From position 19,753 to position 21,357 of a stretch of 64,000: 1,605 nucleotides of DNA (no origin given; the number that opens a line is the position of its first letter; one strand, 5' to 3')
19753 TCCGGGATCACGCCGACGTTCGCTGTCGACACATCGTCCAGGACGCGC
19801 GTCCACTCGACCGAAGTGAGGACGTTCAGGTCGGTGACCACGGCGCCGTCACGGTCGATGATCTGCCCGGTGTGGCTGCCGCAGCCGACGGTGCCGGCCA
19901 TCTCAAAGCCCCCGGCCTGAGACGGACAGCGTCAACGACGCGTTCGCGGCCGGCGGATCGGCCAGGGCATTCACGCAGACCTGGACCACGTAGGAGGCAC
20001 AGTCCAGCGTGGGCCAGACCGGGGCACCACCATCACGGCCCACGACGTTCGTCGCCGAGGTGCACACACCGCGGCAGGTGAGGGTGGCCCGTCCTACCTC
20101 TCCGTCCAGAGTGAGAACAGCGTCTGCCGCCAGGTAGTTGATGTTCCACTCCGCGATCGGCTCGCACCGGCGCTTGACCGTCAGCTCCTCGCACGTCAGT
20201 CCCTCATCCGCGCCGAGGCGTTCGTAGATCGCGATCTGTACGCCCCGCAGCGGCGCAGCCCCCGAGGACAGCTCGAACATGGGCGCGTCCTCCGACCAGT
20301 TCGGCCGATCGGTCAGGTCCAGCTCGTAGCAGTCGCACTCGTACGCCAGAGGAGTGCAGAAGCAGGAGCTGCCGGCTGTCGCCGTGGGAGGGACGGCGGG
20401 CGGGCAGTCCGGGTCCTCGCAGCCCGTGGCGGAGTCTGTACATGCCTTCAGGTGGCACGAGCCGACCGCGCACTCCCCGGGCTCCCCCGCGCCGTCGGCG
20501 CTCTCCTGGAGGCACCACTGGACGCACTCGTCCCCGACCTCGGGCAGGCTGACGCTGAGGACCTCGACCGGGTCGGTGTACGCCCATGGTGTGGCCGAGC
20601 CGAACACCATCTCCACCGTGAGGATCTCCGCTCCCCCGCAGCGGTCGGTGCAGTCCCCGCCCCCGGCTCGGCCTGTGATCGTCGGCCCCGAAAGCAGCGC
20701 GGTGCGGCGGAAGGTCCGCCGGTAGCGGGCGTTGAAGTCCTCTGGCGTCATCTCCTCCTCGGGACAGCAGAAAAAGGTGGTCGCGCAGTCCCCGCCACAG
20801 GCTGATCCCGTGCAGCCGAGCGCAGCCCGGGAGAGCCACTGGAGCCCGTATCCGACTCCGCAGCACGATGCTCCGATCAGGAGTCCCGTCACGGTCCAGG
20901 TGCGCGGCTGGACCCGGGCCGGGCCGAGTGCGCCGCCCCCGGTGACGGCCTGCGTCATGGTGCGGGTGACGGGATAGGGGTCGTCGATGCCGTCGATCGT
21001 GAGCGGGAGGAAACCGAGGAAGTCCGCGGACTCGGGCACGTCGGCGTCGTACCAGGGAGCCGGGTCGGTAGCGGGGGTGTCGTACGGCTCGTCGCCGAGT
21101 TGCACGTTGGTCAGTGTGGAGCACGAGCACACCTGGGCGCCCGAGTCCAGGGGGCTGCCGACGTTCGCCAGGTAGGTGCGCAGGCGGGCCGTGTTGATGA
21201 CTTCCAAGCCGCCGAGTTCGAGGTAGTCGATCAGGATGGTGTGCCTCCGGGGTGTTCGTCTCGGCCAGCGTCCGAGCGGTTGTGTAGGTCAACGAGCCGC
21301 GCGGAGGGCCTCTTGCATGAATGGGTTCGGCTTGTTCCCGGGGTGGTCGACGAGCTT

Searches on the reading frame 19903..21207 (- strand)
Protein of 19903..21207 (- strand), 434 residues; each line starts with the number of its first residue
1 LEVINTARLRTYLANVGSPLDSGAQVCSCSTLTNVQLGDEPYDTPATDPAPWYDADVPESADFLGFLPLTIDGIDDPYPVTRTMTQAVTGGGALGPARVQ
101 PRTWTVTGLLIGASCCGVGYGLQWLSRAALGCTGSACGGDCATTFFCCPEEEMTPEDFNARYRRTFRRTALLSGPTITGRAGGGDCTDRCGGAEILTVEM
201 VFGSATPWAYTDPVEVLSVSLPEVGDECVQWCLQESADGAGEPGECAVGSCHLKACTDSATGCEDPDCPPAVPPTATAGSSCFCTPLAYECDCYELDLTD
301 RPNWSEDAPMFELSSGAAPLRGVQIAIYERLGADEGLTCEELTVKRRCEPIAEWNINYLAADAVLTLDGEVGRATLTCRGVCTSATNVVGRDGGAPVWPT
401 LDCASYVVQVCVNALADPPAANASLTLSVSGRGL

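Call 78: search_protein_families(library=phrogs, proteins=[window:19903-21207:-], max_evalue=0.00001)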
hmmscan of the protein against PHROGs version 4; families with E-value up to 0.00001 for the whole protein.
window:19903-21207:- (434 aa): 1 family
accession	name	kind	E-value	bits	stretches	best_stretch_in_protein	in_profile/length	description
phrog_838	-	unknown function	1e-85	289.4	1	2-433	13-425/426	-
